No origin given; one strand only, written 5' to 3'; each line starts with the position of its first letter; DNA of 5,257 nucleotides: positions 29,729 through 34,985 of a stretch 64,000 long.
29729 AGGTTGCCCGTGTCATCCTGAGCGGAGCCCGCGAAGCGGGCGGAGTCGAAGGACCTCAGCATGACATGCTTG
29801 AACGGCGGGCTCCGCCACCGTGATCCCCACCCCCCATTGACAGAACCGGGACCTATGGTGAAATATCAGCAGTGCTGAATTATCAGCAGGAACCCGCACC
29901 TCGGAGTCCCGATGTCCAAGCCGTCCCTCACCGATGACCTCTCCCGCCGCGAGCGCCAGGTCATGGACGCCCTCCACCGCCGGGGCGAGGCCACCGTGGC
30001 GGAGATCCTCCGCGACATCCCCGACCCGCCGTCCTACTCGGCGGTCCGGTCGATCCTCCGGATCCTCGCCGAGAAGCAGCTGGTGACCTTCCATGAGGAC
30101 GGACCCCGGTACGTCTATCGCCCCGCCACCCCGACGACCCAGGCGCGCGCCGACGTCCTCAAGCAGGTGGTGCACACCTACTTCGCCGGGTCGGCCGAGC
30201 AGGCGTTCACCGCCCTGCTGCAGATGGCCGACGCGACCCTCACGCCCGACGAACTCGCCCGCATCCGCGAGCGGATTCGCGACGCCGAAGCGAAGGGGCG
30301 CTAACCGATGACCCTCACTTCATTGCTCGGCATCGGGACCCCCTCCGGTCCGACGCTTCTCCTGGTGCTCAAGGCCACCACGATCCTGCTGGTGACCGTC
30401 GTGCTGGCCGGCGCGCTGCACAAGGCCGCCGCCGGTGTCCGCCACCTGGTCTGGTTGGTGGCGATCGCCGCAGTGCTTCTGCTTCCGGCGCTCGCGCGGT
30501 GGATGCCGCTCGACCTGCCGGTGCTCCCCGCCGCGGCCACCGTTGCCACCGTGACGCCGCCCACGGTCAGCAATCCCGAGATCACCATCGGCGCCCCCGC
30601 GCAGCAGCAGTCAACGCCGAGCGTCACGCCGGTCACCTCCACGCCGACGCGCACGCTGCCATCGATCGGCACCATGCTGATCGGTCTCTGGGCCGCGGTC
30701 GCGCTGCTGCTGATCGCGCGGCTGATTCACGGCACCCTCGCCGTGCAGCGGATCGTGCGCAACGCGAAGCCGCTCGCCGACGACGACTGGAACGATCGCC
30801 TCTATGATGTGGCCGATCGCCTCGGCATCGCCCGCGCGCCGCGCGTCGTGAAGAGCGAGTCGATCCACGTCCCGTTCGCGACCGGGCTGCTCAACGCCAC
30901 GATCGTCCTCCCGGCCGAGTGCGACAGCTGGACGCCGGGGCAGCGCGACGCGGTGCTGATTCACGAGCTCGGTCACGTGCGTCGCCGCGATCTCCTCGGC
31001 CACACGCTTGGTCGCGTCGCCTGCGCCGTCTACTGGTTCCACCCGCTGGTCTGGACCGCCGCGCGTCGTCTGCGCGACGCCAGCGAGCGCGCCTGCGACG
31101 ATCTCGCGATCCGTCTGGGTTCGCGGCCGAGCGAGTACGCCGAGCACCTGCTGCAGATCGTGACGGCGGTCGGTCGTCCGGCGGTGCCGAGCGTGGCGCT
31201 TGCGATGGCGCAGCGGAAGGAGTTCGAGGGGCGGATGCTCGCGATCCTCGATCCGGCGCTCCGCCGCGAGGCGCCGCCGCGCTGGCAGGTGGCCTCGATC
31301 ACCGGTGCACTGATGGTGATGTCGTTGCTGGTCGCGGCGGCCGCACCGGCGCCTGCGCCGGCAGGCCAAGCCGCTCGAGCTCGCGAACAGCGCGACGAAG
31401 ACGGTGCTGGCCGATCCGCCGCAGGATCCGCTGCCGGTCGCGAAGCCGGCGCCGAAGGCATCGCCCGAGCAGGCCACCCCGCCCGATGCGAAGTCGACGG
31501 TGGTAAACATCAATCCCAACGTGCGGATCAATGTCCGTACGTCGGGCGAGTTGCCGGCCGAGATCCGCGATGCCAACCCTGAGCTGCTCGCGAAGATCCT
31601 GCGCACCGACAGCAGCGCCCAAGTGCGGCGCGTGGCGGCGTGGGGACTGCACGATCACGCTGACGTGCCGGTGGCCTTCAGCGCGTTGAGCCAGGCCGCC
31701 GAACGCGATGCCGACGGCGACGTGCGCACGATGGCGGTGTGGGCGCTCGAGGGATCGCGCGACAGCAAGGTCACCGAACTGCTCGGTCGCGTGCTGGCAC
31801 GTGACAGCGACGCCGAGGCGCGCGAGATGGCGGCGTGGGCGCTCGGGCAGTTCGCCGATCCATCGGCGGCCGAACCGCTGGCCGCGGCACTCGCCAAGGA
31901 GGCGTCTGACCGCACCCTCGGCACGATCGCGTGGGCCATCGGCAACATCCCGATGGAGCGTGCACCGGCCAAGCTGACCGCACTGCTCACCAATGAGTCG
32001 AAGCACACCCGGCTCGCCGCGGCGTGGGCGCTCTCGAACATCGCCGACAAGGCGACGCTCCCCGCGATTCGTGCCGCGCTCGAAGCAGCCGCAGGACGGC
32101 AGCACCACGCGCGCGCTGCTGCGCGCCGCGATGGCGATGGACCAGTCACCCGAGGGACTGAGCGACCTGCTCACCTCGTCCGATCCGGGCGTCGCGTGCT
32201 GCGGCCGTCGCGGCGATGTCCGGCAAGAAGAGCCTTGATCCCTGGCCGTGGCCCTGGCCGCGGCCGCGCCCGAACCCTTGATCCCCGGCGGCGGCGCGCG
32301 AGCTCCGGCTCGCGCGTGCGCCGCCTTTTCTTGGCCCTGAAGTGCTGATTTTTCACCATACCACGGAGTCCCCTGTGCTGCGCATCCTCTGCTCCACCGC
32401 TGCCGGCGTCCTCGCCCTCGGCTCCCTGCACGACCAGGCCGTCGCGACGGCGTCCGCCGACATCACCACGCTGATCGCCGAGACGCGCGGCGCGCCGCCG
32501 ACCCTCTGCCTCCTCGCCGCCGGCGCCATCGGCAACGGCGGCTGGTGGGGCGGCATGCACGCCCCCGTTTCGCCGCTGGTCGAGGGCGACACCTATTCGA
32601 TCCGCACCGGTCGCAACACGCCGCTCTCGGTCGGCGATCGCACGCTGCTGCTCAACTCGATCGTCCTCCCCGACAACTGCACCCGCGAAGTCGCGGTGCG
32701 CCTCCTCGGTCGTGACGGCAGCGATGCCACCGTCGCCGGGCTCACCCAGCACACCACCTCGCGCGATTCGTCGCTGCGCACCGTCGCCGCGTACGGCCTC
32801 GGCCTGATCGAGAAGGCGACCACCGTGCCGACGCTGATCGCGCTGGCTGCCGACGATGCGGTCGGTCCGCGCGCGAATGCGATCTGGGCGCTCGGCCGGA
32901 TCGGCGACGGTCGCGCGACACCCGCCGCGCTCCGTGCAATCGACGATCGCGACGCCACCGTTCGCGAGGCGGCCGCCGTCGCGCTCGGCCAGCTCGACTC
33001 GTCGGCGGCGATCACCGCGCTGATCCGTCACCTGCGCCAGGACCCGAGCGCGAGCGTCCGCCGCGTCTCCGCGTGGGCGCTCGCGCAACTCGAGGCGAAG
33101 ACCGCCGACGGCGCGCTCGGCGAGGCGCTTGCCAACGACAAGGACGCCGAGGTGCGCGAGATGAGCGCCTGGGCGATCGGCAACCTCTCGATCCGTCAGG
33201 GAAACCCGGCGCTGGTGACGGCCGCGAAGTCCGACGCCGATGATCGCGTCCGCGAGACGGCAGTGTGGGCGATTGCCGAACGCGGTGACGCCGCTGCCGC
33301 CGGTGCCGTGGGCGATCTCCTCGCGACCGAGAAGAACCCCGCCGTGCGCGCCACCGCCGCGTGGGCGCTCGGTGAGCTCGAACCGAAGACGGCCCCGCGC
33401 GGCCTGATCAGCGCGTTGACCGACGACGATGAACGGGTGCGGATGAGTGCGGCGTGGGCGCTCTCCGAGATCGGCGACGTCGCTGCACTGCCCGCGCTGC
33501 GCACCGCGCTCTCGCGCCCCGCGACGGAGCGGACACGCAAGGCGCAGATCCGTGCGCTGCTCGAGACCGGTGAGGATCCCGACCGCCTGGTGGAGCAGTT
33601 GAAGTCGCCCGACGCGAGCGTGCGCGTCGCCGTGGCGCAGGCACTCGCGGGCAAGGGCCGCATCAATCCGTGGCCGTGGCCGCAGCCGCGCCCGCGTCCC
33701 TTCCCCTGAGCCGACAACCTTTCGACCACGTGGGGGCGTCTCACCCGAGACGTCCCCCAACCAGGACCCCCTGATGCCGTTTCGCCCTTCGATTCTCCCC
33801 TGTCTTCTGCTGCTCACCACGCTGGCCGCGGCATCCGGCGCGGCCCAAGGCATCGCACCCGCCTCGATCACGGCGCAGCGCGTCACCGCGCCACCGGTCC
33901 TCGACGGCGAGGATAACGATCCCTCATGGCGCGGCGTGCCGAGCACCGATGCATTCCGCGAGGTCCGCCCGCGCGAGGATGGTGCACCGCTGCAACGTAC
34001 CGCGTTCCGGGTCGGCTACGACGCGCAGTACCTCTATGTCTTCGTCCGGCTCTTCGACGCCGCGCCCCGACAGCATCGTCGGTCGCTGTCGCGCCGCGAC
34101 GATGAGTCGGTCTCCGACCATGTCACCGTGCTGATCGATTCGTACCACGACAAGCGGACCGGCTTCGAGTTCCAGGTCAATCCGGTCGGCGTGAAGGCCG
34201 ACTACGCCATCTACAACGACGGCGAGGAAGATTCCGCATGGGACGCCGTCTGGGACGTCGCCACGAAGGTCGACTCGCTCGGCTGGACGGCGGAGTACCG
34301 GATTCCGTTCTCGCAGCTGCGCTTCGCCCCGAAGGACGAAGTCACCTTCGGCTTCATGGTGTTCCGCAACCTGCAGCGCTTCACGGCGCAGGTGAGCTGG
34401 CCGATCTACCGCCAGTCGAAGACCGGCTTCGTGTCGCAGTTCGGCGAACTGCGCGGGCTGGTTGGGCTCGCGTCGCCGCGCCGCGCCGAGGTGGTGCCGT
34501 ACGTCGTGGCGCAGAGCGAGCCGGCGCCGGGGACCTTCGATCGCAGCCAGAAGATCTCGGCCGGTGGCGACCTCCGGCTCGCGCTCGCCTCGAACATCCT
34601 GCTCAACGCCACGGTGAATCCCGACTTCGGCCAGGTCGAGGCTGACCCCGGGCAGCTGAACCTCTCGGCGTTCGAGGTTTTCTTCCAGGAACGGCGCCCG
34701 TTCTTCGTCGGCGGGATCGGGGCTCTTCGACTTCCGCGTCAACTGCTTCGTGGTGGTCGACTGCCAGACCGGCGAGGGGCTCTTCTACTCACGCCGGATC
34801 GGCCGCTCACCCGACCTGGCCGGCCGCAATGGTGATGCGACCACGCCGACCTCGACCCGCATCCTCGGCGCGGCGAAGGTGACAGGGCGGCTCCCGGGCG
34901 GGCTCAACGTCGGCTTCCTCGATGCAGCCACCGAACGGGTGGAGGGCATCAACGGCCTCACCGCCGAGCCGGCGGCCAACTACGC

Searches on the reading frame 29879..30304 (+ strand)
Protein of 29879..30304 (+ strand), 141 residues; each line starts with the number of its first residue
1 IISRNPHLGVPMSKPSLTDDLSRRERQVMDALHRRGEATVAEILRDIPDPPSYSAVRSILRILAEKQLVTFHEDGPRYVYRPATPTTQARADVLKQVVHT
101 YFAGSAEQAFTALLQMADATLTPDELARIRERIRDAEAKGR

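Call 41: search_protein_families(library=pfam, proteins=[window:29879-30304:+])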
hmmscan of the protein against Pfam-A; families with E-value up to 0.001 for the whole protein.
window:29879-30304:+ (141 aa): 3 families
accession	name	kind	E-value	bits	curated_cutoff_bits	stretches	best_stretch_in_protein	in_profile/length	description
PF03965.22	Penicillinase_R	-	9.4e-24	84.4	22.6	1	21-134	1-114/115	Penicillinase repressor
PF08100.18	Dimerisation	-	6.4e-06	26.3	25.6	1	27-82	29-83/93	O-methyltransferase dimerisation domain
PF01978.25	TrmB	-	8.2e-05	22.8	25.6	1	20-85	5-67/68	Sugar-specific transcriptional regulator TrmB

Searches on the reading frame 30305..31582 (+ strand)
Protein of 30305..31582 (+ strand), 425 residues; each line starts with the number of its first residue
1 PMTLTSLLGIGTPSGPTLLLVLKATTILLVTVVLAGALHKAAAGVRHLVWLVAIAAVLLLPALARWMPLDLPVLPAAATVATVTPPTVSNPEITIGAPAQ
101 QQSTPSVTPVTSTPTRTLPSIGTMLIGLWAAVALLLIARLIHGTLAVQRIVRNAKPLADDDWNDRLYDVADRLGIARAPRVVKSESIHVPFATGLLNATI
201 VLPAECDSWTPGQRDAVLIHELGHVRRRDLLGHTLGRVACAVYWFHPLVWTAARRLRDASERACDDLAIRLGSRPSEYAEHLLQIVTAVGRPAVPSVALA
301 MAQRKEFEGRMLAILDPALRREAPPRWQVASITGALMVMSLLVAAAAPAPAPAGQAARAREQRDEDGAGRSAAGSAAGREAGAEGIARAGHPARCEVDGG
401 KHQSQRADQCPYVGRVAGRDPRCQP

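Call 49: search_protein_families(library=pfam, proteins=[window:30305-31582:+])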
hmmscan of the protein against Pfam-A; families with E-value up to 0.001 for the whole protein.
window:30305-31582:+ (425 aa): 2 families
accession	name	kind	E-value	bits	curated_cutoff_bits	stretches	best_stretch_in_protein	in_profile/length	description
PF05569.17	Peptidase_M56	-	2.7e-40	138.9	31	1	22-313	8-295/296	BlaR1 peptidase M56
PF01435.24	Peptidase_M48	-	0.00015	22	20.3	1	165-258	10-111/186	Peptidase family M48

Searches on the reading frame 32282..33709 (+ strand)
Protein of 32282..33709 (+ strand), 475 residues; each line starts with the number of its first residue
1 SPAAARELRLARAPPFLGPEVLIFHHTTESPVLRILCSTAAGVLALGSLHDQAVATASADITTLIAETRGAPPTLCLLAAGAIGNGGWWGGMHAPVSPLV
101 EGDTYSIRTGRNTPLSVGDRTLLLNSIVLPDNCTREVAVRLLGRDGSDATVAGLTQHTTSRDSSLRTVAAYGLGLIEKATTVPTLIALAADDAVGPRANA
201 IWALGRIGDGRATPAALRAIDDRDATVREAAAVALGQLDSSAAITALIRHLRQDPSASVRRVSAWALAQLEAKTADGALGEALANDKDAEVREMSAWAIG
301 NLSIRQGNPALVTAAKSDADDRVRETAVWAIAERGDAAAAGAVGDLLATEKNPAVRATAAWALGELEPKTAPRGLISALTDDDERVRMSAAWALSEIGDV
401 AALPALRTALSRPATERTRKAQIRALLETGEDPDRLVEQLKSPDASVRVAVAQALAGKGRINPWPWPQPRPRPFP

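Call 49: search_protein_families(library=pfam, proteins=[window:32282-33709:+])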
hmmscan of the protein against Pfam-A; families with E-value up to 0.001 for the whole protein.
window:32282-33709:+ (475 aa): 6 families
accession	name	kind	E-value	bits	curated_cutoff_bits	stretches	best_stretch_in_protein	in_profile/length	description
PF13646.12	HEAT_2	-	3.2e-50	168.8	27.7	4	345-426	6-87/88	HEAT repeats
PF02985.28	HEAT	-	5.6e-33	110.3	23.5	1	375-400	5-30/31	HEAT repeat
PF13513.12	HEAT_EZ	-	1.5e-22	80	27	0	375-397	33-55/55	HEAT-like repeat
PF00514.29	Arm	-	4.2e-21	74.7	20.6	0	283-303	20-40/41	Armadillo/beta-catenin-like repeat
PF03130.22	HEAT_PBS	-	3.2e-19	67.7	20.9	1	386-411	1-26/27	PBS lyase HEAT-like repeat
PF12717.13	Cnd1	-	3.6e-06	27.6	26.4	0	227-309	2-92/162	non-SMC mitotic condensation complex subunit 1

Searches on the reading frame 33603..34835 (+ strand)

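Call 49: search_protein_families(library=pfam, proteins=[window:33603-34835:+])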
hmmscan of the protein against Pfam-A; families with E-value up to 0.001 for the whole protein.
window:33603-34835:+ (410 aa): 2 families
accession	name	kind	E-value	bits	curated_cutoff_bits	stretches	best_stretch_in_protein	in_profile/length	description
PF19313.5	DUF5916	-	4.7e-16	59.1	22.6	1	292-372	2-80/572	Domain of unknown function (DUF5916)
PF06452.16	CBM9_1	-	2.7e-09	37.6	23.4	1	101-255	2-148/185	Carbohydrate family 9 binding domain-like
